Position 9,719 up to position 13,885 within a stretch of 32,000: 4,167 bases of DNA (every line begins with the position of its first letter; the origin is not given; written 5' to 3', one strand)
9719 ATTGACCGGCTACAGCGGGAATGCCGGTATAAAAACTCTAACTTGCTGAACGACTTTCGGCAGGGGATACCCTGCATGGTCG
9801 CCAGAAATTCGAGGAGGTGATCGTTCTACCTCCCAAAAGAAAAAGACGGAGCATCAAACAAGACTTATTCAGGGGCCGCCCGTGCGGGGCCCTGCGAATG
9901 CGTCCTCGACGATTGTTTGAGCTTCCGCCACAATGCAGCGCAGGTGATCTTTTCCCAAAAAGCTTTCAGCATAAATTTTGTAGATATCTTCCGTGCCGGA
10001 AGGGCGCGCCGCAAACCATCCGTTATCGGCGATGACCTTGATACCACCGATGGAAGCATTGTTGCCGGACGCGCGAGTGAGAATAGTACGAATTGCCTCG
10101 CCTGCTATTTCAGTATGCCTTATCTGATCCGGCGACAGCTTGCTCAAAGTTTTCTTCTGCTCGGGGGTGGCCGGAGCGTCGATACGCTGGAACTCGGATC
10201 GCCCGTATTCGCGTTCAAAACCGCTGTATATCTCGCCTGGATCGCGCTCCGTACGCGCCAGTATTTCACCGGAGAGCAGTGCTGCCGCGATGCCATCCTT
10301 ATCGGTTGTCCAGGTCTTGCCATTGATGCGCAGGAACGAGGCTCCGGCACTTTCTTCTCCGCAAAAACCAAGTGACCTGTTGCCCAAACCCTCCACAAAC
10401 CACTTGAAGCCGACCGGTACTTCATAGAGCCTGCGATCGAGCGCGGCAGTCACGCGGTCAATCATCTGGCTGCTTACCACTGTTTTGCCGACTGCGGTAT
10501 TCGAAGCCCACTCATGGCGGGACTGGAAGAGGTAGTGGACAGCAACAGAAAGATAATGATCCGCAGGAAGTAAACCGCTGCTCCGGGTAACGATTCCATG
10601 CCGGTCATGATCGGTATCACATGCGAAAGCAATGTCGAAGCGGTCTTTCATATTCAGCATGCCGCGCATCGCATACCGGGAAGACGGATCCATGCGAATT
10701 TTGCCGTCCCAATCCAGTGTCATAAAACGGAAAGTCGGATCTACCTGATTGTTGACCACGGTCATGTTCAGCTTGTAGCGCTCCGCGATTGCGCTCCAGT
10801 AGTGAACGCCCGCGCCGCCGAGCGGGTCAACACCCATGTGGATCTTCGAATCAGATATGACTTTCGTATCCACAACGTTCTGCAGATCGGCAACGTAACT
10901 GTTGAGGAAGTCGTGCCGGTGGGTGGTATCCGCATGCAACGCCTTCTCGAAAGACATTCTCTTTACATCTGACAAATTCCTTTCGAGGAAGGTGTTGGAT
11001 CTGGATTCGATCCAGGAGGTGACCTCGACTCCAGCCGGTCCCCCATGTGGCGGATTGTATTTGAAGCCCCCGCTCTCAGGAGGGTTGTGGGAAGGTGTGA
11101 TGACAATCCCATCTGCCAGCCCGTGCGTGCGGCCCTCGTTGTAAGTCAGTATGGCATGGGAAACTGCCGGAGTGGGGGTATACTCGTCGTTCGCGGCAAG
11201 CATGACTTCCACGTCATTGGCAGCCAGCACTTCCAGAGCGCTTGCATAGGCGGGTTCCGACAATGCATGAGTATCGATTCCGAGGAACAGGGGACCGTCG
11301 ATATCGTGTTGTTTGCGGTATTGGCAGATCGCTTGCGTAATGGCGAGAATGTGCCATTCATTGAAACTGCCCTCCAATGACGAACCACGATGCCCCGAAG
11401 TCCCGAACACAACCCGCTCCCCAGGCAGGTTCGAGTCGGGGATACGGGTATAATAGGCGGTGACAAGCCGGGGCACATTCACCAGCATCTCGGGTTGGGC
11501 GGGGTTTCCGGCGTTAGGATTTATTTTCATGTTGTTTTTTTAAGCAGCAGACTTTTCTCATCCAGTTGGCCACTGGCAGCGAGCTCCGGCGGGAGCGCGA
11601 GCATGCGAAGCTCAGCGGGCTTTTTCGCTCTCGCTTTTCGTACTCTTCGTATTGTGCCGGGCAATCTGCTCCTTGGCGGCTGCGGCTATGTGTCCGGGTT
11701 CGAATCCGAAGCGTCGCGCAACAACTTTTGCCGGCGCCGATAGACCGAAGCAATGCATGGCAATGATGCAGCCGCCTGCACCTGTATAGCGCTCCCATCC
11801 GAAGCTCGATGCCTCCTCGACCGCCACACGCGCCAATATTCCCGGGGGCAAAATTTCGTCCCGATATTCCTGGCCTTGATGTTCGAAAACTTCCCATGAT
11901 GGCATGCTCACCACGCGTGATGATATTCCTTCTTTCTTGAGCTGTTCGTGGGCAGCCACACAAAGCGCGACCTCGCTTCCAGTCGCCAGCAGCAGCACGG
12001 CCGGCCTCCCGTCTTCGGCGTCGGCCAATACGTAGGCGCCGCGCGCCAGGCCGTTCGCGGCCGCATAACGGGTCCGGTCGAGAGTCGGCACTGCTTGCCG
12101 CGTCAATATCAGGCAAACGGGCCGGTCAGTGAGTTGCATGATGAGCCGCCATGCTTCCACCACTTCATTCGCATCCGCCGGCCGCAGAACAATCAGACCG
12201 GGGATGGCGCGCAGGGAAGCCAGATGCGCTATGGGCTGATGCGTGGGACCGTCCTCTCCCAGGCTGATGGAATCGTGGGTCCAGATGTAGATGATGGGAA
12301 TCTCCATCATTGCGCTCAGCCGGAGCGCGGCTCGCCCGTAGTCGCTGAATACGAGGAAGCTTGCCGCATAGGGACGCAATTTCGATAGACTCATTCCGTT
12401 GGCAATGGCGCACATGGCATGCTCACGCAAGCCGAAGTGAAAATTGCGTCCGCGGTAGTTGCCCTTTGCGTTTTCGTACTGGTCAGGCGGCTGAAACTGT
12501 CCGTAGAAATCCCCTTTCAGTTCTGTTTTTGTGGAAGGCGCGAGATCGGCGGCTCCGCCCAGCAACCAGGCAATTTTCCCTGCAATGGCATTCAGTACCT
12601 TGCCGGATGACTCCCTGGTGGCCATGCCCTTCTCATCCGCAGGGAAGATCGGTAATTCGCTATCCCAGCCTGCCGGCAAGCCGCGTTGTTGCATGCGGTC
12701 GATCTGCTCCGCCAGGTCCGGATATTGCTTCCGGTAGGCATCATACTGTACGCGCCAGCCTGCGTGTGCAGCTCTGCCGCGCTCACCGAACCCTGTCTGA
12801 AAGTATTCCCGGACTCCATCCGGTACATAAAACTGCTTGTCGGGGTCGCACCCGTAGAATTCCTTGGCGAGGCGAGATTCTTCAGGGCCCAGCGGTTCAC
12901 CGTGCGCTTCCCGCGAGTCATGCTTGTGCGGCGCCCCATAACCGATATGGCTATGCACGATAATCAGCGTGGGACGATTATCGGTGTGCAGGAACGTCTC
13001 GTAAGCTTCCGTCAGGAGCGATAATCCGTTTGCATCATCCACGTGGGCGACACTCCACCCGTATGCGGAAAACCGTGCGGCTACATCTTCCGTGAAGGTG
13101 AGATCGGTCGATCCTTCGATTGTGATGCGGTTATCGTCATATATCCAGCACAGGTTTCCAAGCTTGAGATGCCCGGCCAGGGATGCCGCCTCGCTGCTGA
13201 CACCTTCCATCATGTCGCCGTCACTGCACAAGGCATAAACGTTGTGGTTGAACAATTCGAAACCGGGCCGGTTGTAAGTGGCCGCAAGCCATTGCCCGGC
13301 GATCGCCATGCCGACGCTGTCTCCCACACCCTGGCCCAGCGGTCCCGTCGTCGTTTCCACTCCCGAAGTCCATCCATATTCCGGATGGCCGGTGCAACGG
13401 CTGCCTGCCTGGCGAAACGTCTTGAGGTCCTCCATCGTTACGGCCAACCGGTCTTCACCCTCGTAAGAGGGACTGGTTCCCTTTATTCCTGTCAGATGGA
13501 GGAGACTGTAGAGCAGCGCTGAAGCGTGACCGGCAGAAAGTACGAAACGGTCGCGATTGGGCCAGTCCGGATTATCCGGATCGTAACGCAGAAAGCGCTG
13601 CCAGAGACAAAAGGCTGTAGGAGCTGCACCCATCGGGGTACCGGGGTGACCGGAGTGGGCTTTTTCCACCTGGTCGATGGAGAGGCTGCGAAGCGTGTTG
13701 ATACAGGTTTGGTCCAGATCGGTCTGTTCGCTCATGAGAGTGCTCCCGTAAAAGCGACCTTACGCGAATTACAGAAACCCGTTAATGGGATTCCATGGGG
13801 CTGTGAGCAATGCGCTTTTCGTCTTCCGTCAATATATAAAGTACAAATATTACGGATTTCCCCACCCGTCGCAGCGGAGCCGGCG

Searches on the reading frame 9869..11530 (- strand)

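Call 5: search_protein_families(library=pfam, proteins=[window:9869-11530:-], max_evalue=0.01)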
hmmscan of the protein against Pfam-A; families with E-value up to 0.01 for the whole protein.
window:9869-11530:- (553 aa): 4 families
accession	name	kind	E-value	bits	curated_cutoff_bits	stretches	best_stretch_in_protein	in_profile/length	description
PF02878.22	PGM_PMM_I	-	1.1e-34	119.5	22.5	1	40-179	2-132/138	Phosphoglucomutase/phosphomannomutase, alpha/beta/alpha domain I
PF02880.22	PGM_PMM_III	-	2.7e-26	92.4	20.7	1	323-437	2-110/115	Phosphoglucomutase/phosphomannomutase, alpha/beta/alpha domain III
PF02879.22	PGM_PMM_II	-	9.3e-12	45.8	29.3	1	211-315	2-100/103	Phosphoglucomutase/phosphomannomutase, alpha/beta/alpha domain II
PF00408.26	PGM_PMM_IV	-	2.6e-05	24.6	23.1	1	492-535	21-63/68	Phosphoglucomutase/phosphomannomutase, C-terminal domain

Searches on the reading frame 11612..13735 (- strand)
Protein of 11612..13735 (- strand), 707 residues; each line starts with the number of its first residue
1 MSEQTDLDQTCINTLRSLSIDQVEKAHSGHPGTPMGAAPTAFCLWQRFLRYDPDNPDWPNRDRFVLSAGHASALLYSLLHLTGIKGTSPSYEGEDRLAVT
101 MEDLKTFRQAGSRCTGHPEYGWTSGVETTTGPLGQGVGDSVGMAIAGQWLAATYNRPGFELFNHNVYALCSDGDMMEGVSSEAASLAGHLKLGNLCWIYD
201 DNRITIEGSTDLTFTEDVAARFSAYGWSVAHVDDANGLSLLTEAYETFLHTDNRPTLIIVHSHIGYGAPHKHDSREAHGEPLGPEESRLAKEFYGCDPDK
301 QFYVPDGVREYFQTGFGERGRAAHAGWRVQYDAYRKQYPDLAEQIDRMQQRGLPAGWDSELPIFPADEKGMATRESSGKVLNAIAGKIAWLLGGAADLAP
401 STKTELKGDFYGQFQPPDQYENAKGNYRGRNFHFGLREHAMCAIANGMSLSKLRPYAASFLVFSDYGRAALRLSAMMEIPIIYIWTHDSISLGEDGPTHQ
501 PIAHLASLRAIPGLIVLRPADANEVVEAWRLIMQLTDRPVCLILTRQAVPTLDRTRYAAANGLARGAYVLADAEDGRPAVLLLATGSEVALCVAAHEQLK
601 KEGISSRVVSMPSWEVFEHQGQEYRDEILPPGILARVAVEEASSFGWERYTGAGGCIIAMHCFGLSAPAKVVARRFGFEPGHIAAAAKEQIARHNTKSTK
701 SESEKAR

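Call 42: search_protein_families(library=pfam, proteins=[window:11612-13735:-], max_evalue=0.001)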
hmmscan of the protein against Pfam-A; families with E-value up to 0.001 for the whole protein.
window:11612-13735:- (707 aa): 4 families
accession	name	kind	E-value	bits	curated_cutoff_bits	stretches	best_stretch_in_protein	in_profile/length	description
PF00456.26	Transketolase_N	-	6.1e-124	413.8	22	1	8-354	2-334/334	Transketolase, thiamine diphosphate binding domain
PF02779.29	Transket_pyr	-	2.8e-48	164.3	27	1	370-550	2-173/174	Transketolase, pyrimidine binding domain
PF22613.1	Transketolase_C_1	-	5.5e-39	133.3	27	1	566-678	1-112/113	Transketolase-like TK C-terminal domain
PF02780.25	Transketolase_C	-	6.3e-08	33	25.9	1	577-620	9-52/124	Transketolase, C-terminal domain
